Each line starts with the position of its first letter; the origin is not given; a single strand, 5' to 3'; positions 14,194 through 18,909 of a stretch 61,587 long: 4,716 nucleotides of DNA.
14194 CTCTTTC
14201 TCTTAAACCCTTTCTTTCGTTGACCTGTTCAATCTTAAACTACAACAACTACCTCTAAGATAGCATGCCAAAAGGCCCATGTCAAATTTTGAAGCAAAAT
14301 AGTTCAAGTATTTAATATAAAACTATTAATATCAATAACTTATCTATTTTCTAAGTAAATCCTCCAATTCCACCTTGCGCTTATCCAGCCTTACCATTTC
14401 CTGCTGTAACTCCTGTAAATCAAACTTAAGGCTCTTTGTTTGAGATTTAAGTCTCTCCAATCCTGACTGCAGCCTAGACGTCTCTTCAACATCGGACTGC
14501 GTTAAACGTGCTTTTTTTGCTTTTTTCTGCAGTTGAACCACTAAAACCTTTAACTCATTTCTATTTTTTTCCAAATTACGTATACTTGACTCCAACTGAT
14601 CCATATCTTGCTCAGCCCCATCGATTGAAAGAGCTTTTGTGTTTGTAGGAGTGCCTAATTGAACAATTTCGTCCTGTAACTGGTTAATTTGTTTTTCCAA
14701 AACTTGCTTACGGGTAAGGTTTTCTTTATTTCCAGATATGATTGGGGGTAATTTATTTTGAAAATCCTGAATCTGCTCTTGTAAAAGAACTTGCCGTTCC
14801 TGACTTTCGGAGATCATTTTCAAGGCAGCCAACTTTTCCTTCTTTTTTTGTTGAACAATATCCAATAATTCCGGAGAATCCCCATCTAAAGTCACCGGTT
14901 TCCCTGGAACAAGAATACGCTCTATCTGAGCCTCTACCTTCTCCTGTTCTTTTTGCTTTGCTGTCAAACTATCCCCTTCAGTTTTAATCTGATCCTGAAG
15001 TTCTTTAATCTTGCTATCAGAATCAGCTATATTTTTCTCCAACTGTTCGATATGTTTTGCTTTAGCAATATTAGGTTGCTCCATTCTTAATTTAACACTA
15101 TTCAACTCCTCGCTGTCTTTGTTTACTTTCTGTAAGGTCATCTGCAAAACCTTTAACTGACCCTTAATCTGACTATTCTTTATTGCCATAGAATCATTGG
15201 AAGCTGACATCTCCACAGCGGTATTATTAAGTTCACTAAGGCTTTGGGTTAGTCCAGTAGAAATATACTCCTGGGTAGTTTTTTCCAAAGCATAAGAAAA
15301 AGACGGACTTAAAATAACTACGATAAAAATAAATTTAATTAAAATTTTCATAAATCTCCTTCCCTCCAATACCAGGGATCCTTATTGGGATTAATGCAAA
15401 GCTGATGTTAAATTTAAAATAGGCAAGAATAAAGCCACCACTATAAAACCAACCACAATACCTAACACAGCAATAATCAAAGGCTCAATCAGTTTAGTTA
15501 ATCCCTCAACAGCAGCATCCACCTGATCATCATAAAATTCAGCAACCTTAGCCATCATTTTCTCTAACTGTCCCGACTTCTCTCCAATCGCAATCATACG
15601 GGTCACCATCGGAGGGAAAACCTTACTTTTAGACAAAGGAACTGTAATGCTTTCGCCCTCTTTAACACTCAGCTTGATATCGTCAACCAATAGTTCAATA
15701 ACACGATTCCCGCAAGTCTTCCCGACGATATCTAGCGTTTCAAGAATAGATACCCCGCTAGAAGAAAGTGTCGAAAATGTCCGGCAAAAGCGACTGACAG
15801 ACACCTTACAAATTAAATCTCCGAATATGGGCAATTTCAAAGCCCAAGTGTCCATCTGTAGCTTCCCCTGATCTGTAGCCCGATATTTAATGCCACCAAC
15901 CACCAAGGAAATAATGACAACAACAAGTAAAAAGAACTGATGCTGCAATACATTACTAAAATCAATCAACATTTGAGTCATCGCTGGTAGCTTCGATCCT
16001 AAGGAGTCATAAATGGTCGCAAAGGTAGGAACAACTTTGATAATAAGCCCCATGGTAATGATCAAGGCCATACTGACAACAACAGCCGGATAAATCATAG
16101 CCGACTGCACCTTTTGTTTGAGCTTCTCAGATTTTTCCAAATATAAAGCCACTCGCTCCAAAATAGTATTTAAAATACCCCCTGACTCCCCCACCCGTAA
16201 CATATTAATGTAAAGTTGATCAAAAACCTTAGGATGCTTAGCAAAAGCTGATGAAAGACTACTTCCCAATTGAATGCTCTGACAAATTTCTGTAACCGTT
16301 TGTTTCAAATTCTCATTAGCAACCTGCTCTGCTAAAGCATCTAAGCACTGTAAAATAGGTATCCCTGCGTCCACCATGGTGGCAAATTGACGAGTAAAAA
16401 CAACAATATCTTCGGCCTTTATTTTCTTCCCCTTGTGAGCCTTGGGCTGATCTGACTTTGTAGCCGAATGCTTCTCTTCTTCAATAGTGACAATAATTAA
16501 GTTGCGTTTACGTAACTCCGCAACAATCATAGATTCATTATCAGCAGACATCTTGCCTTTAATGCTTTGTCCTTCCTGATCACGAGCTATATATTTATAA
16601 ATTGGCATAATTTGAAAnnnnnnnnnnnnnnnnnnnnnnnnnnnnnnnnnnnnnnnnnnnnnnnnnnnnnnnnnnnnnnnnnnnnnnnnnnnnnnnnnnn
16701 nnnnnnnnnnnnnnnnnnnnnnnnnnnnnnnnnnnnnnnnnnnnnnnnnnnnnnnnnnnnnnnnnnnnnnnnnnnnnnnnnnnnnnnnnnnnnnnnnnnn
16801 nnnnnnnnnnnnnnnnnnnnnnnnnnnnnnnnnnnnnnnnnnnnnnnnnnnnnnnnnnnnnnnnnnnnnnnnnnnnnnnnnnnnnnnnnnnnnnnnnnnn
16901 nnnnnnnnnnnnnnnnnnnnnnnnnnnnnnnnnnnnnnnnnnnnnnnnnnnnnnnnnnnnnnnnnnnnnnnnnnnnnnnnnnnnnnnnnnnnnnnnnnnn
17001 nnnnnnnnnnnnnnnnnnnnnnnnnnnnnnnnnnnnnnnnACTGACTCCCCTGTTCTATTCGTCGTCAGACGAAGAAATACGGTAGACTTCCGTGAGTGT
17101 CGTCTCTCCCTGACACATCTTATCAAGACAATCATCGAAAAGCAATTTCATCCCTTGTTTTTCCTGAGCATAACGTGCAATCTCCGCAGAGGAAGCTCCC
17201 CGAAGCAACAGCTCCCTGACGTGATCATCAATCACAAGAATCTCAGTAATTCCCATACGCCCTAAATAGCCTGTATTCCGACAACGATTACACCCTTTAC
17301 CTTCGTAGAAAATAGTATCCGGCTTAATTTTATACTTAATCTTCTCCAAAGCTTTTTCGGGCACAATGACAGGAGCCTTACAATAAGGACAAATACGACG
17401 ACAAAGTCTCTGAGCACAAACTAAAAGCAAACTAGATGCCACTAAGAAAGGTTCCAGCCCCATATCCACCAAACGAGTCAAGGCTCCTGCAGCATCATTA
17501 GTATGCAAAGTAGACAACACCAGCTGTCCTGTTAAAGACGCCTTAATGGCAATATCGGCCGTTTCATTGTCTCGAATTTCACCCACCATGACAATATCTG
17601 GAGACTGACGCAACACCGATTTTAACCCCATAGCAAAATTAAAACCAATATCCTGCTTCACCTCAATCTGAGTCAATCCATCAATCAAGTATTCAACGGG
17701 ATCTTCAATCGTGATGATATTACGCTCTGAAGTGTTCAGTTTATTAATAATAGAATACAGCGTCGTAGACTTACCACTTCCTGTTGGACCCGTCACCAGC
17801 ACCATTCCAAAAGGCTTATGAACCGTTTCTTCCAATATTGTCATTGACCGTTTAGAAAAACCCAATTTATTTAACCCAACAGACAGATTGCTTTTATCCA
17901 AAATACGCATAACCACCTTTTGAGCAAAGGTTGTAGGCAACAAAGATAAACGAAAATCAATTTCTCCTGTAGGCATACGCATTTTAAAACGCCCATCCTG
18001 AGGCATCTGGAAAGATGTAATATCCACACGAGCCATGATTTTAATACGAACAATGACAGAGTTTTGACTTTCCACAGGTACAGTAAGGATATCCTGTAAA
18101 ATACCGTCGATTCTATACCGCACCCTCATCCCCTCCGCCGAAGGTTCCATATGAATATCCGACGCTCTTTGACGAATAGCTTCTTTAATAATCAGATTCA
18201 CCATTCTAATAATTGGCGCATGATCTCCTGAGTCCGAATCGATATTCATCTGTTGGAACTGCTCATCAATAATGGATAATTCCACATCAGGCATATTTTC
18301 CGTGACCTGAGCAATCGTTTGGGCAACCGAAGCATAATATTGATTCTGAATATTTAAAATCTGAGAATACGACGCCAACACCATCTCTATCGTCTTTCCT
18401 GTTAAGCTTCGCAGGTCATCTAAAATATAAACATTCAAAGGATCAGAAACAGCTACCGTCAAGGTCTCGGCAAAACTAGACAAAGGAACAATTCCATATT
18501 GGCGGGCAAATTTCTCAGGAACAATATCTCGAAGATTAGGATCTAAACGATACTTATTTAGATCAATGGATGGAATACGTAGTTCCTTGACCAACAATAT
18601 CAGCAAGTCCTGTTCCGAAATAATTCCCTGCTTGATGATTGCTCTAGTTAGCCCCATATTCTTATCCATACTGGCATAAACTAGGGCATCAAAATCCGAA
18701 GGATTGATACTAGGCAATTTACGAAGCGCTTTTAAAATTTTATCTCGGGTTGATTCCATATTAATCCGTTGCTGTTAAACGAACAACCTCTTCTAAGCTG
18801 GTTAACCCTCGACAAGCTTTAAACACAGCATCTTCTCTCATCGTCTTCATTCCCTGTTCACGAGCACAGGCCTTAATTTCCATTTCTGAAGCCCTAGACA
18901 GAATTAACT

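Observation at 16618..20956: Two tandem PilB-type ATPases bracketed by two stand-alone MshEN-like domain proteins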

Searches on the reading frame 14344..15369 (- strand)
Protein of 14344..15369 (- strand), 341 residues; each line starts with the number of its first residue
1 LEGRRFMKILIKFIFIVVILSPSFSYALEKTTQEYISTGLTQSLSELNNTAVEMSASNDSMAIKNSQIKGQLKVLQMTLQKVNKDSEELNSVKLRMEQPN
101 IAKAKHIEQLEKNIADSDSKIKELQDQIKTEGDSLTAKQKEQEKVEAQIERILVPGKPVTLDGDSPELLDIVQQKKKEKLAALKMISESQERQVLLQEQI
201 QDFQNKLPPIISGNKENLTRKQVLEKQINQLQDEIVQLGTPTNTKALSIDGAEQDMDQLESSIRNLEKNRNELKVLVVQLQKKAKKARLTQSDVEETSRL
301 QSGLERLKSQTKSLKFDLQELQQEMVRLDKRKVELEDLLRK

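Call 3: search_protein_families(library=pfam, proteins=[window:14344-15369:-], max_evalue=0.01)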
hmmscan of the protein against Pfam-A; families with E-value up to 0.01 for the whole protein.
window:14344-15369:- (341 aa): 0 families

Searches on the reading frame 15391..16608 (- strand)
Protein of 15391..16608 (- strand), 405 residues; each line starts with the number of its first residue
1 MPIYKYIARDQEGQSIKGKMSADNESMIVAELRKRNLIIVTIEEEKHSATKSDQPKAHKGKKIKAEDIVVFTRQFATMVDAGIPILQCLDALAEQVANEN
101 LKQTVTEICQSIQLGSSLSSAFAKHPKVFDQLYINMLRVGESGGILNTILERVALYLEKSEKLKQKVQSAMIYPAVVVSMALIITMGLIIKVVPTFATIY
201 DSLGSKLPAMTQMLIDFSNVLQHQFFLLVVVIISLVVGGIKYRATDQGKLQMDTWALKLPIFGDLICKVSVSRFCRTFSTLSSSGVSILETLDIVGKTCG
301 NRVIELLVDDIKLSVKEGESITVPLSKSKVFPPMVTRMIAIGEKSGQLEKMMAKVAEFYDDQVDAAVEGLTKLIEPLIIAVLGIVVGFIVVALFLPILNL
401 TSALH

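Call 3: search_protein_families(library=pfam, proteins=[window:15391-16608:-], max_evalue=0.01)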
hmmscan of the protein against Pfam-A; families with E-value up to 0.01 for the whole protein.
window:15391-16608:- (405 aa): 1 family
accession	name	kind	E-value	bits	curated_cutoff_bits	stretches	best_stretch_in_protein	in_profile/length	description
PF00482.28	T2SSF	-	2.3e-67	225.1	25.2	2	71-194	1-125/125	Type II secretion system (T2SS), protein F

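Call 4: search_protein_families(library=ncbifam, proteins=[window:15391-16608:-], max_evalue=0.01)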
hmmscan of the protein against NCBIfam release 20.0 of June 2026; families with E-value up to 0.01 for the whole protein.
window:15391-16608:- (405 aa): 7 families
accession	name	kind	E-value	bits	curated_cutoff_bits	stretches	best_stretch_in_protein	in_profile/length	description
NF052606.1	T4PiliAsmPilCMyx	equivalog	1.5e-122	409.4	700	1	2-404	20-418/419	type IV pilus assembly protein PilC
NF052607.1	T4PiliAsmPilCThrm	equivalog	5.2e-121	404.5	700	1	1-404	1-404/406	type IV pilus assembly protein PilC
TIGR02120.1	GspF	equivalog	7.7e-120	400.8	424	1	4-403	1-400/401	type II secretion system inner membrane protein GspF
NF047826.1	T3SSXpsF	equivalog_domain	1.8e-87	293.8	650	1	1-404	1-404/405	type II secretion system protein XpsF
NF007861.0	PRK10573.1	equivalog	6.6e-83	279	401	1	3-404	6-398/401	protein transport protein HofC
NF041012.2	T4P_ComGB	equivalog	3.6e-43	148.2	240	1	71-400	6-330/332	competence type IV pilus assembly protein ComGB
NF045751.1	MPN385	equivalog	0.0085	16.8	120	0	338-394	37-93/105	MPN385 family protein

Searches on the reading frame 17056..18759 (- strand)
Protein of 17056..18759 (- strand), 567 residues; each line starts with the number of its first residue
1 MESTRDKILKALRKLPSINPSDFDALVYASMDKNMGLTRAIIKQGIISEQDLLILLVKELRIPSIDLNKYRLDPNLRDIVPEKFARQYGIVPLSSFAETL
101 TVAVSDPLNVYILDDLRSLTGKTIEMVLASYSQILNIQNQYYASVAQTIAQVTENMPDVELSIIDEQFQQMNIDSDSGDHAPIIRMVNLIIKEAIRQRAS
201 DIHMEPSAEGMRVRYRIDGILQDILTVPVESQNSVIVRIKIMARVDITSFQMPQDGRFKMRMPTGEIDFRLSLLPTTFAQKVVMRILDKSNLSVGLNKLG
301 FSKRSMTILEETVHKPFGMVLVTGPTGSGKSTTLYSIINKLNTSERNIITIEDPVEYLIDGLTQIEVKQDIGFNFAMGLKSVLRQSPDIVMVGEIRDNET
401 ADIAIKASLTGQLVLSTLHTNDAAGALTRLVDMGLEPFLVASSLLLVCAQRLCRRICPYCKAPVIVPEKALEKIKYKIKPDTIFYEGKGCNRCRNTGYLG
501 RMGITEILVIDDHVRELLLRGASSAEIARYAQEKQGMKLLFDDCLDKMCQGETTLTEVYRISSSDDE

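Call 3: search_protein_families(library=pfam, proteins=[window:17056-18759:-], max_evalue=0.01)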
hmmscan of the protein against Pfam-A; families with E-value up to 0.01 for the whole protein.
window:17056-18759:- (567 aa): 13 families
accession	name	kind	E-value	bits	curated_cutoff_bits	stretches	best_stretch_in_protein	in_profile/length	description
PF00437.27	T2SSE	-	2.3e-130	435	24.9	1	178-560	3-370/370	Type II/IV secretion system protein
PF05157.20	MshEN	-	1.2e-22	80.1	23.1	1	60-144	1-86/90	MshEN domain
PF25199.1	nSTAND_NTPase5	-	5.7e-05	23.4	34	1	312-360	36-85/145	Novel STAND NTPase 5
PF20720.3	nSTAND3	-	0.00037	20.7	27.2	1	318-356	18-56/155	Novel STAND NTPase 3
PF13401.12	AAA_22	-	0.00053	20.7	27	1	318-357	6-45/130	AAA domain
PF13555.12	AAA_29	-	0.0013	18.8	27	1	316-334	21-39/61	P-loop containing region of AAA domain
PF13191.12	AAA_16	-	0.0014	19.6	32.6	1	315-355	22-61/167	AAA ATPase domain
PF01637.24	ATPase_2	-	0.0036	17.6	33.2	1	309-369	11-72/225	ATPase domain predominantly from Archaea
PF12775.13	AAA_7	-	0.0044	17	25.8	1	317-351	33-67/181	P-loop containing dynein motor region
PF13173.12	AAA_14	-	0.0056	17.1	27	0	319-354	4-40/129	AAA domain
PF00005.33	ABC_tran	-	0.0073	17.4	25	0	319-353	13-47/137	ABC transporter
PF02768.20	DNA_pol3_beta_3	-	0.009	16.3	27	0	111-151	79-119/121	DNA polymerase III beta subunit, C-terminal domain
PF01580.24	FtsK_SpoIIIE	-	0.0096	15.8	24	0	295-340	21-62/221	FtsK/SpoIIIE family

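Call 4: search_protein_families(library=ncbifam, proteins=[window:17056-18759:-], max_evalue=0.01)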
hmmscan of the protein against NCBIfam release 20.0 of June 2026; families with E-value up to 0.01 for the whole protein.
window:17056-18759:- (567 aa): 24 families
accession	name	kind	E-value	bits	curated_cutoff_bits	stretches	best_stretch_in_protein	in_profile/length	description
TIGR02538.1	type_IV_pilB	equivalog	6.8e-177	589.5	675.65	1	8-562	2-562/564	type IV-A pilus assembly ATPase PilB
TIGR02533.1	type_II_gspE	equivalog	5.4e-173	576.1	630.25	1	80-561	4-485/486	type II secretion system ATPase GspE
NF053534.1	T4PilAsmATPsTfpB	equivalog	1.4e-140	469.5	850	1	41-561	57-581/584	type IV pilus assembly ATPase TfpB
NF007755.0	PRK10436.1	equivalog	4.3e-131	437.8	617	1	84-564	13-461/465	type II secretion system protein GspE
NF041000.1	ATPase_ComGA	equivalog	1.3e-74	250.6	300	1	190-453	3-265/267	competence type IV pilus ATPase ComGA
TIGR01420.1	pilT_fam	subfamily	5.2e-58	196.9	319.1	1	188-454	3-269/343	PilT/PilU family type 4a pilus ATPase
TIGR02525.1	plasmid_TraJ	equivalog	2.1e-27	96.1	368.3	1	311-433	143-272/372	plasmid transfer ATPase TraJ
TIGR02524.1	dot_icm_DotB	equivalog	1.6e-25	90.1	463.3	1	314-432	131-258/358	Dot/Icm type IV secretion system ATPase DotB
TIGR02782.1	TrbB_P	equivalog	7.1e-15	55.1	304.55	1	307-431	127-253/303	P-type conjugative transfer ATPase TrbB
NF010469.0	PRK13894.1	subfamily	4.5e-14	52.5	508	1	318-431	150-265/320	conjugal transfer ATPase TrbB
NF058587.1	archaellum_moto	equivalog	4.6e-14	52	550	1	320-431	278-394/527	archaellum flagellar ATPase motor FlaI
TIGR02788.1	VirB11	equivalog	8.5e-14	51.3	249.95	1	302-434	130-266/308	P-type DNA transfer ATPase VirB11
NF010407.0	PRK13833.1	subfamily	9.5e-12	45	499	1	305-433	133-262/323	conjugal transfer protein TrbB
TIGR03819.1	heli_sec_ATPase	hypoth_equivalog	4.1e-11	42.6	373.15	1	301-434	163-301/340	TadA family conjugal transfer-associated ATPase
NF008411.1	PRK11234.1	equivalog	1.1e-10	40.6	1170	1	32-148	507-623/723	cyclic di-3',5'-guanylate-activated glycosyltransferase NfrB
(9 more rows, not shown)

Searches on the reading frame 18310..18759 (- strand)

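Call 89: search_protein_families(library=ncbifam, alignment_id=A6, max_evalue=1e-9)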
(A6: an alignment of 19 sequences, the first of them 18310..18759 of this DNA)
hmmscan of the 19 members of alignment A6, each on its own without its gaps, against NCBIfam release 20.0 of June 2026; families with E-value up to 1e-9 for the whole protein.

A. member 1, window:18310-18759:- (150 aa): 2 families
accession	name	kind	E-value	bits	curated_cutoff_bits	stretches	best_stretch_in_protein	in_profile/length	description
TIGR02538.1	type_IV_pilB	equivalog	7.9e-18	64.4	675.65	1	8-147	2-141/564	type IV-A pilus assembly ATPase PilB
NF008411.1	PRK11234.1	equivalog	1.6e-11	43.3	1170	1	31-145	506-620/723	cyclic di-3',5'-guanylate-activated glycosyltransferase NfrB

B. families by the number of members that match (of 19 scanned): 4 families
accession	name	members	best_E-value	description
TIGR02538.1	type_IV_pilB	19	9.3e-25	type IV-A pilus assembly ATPase PilB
NF008411.1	PRK11234.1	15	7.4e-18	cyclic di-3',5'-guanylate-activated glycosyltransferase NfrB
NF012033.0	PRK15489.1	8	5.6e-15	glycosyl transferase family protein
NF053729.1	c-di-GMP_motif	3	1.3e-13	cyclic di-GMP-binding domain-containing protein, MshE-related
